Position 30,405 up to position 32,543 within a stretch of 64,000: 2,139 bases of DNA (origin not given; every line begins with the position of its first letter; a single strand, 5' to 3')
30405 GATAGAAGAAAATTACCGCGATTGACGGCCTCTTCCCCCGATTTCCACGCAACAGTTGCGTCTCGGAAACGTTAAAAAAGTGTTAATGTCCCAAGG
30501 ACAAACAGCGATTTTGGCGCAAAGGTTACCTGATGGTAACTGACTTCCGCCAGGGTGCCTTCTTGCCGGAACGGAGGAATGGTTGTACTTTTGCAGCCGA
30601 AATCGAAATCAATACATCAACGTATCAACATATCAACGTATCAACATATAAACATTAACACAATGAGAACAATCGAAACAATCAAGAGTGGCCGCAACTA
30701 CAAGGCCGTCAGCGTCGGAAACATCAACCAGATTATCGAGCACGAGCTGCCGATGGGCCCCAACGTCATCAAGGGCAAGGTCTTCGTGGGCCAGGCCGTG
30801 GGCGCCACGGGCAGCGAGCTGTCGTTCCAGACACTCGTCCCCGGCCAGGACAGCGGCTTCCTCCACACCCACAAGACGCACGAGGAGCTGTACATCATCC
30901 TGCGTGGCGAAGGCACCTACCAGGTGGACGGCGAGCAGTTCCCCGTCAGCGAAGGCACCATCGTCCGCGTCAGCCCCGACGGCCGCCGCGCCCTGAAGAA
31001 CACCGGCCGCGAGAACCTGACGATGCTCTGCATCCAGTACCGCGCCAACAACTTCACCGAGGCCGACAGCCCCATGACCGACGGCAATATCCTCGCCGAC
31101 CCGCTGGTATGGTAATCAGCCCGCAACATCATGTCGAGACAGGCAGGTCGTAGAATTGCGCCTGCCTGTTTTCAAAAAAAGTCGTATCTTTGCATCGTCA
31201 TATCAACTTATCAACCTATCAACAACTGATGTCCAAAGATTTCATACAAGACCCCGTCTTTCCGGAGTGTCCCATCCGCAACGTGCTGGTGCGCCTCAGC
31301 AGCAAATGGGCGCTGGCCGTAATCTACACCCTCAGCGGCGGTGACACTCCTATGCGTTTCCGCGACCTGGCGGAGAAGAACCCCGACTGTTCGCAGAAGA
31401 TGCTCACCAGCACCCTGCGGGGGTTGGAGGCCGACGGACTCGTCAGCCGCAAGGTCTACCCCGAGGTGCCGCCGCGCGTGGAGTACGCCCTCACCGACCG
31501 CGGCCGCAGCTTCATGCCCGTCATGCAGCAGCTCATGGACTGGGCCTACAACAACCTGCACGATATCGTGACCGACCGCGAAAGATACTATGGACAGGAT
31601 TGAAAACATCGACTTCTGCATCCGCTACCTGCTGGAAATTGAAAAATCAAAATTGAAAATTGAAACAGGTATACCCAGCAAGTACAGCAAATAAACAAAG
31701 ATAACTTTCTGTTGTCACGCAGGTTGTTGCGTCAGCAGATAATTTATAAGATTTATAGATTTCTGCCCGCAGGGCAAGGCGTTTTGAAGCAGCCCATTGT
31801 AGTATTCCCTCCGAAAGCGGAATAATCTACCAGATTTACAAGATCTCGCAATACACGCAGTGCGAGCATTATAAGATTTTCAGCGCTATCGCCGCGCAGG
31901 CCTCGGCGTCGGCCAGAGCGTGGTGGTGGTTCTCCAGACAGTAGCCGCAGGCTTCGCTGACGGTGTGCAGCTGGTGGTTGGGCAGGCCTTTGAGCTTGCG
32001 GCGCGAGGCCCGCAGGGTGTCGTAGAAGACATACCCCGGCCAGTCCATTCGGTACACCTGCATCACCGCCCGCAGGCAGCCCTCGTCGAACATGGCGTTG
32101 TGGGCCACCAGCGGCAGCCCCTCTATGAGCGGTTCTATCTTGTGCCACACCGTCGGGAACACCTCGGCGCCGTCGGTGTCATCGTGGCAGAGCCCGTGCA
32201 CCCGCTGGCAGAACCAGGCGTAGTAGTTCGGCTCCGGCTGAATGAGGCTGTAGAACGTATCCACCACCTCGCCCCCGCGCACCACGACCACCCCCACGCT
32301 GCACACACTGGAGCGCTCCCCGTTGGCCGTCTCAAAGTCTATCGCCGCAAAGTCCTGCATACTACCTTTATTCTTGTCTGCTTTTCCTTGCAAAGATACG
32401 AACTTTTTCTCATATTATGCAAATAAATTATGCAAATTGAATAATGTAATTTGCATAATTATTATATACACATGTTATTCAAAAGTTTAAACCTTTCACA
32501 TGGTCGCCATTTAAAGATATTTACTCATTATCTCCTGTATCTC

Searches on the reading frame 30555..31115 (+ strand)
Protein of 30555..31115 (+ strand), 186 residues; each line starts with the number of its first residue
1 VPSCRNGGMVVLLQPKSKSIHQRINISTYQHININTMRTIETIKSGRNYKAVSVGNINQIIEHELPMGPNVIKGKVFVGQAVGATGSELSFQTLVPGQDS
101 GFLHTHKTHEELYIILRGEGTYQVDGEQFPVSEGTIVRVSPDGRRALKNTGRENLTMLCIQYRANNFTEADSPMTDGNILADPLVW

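Call 73: search_protein_families(library=pfam, proteins=[window:30555-31115:+], max_evalue=0.001)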
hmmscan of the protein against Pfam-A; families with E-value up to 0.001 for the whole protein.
window:30555-31115:+ (186 aa): 2 families
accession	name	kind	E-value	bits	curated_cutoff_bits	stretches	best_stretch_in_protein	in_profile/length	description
PF07883.17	Cupin_2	-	2.1e-14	53.4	27.2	1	91-160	2-69/70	Cupin domain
PF02311.25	AraC_binding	-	4.7e-06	26.8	21.1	1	103-170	18-84/135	AraC-like ligand binding domain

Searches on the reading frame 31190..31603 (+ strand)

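Call 73: search_protein_families(library=pfam, proteins=[window:31190-31603:+], max_evalue=0.001)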
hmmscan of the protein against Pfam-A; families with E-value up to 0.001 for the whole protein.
window:31190-31603:+ (137 aa): 2 families
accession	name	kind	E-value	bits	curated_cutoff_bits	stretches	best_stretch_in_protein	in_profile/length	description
PF01638.23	HxlR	-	4.5e-29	100.6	20.8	1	36-124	2-88/91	HxlR-like helix-turn-helix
PF03551.20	PadR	-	0.00033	21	27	1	75-108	37-72/75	Transcriptional regulator PadR-like family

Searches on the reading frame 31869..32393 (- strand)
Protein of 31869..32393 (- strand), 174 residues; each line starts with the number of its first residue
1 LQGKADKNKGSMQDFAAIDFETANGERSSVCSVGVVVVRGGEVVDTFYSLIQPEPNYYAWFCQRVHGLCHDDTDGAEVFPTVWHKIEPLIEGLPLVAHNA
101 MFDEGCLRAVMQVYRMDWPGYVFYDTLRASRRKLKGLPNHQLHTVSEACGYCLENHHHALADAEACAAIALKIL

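Call 3: search_protein_families(library=pfam, proteins=[window:31869-32393:-], max_evalue=1)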
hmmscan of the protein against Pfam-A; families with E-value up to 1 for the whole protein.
window:31869-32393:- (174 aa): 3 families
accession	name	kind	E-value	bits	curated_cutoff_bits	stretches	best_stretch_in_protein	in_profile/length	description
PF00929.31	RNase_T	-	5.2e-16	60.1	24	1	17-169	2-163/164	Exonuclease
PF16473.11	Rv2179c-like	-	8e-16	58.7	27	1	16-173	3-176/177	3'-5' exoribonuclease Rv2179c-like domain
PF16600.10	Caskin1-CID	-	0.14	13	30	1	22-40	10-29/59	Caskin1 CASK-interaction domain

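Call 47: search_protein_families(library=ncbifam, proteins=[window:31869-32360:-], max_evalue=0.1)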
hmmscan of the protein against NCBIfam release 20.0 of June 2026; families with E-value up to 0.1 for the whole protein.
window:31869-32360:- (163 aa): 27 families (the best 25 are shown)
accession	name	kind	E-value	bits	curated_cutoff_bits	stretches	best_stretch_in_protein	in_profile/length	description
NF004844.0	PRK06195.1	equivalog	4.9e-41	141.1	373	1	3-162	2-160/309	DNA polymerase III subunit epsilon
NF005907.0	PRK07883.1-5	equivalog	1.4e-22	79.8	454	1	4-156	30-185/584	DEDD exonuclease domain-containing protein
NF005906.0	PRK07883.1-4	equivalog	2.5e-21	75.7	495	1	4-162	8-167/563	DEDD exonuclease domain-containing protein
TIGR01407.1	dinG_rel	hypoth_equivalog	5.2e-19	68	547.7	1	4-162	2-161/889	putative DnaQ family exonuclease/DinG family helicase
NF005905.0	PRK07883.1-3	equivalog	6.5e-19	67.9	508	1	4-156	26-181/581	DEDD exonuclease domain-containing protein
NF001688.0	PRK00448.1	equivalog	1.7e-18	65.7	873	1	4-162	425-584/1445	PolC-type DNA polymerase III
NF005289.0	PRK06807.1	equivalog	3.2e-18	66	335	1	2-161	8-167/313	3'-5' exonuclease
NF005981.0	PRK08074.1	equivalog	1e-17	63.4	789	1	2-163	3-166/931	ATP-dependent DNA helicase DinG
NF004719.0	PRK06063.1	equivalog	4.4e-17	62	389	1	2-161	16-175/331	DEDDh family exonuclease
TIGR01405.1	polC_Gram_pos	equivalog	2.9e-15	55.1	1043.45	1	3-159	190-347/1211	DNA polymerase III subunit alpha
NF005904.0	PRK07883.1-2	equivalog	3.2e-14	52.1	969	1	4-156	32-187/584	DEDD exonuclease domain-containing protein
TIGR00573.1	dnaq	subfamily_domain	1.8e-12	47.2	71.5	1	8-162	13-169/217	exonuclease, DNA polymerase III, epsilon subunit family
NF005569.0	PRK07246.1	equivalog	2.7e-12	45.8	794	1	3-162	8-166/820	bifunctional DnaQ family exonuclease/ATP-dependent helicase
NF006316.0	PRK08517.1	equivalog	3.6e-11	42.9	247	1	2-158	70-225/270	3'-5' exonuclease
NF005836.0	PRK07740.1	equivalog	1.3e-10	41.1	261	1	17-158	77-218/244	hypothetical protein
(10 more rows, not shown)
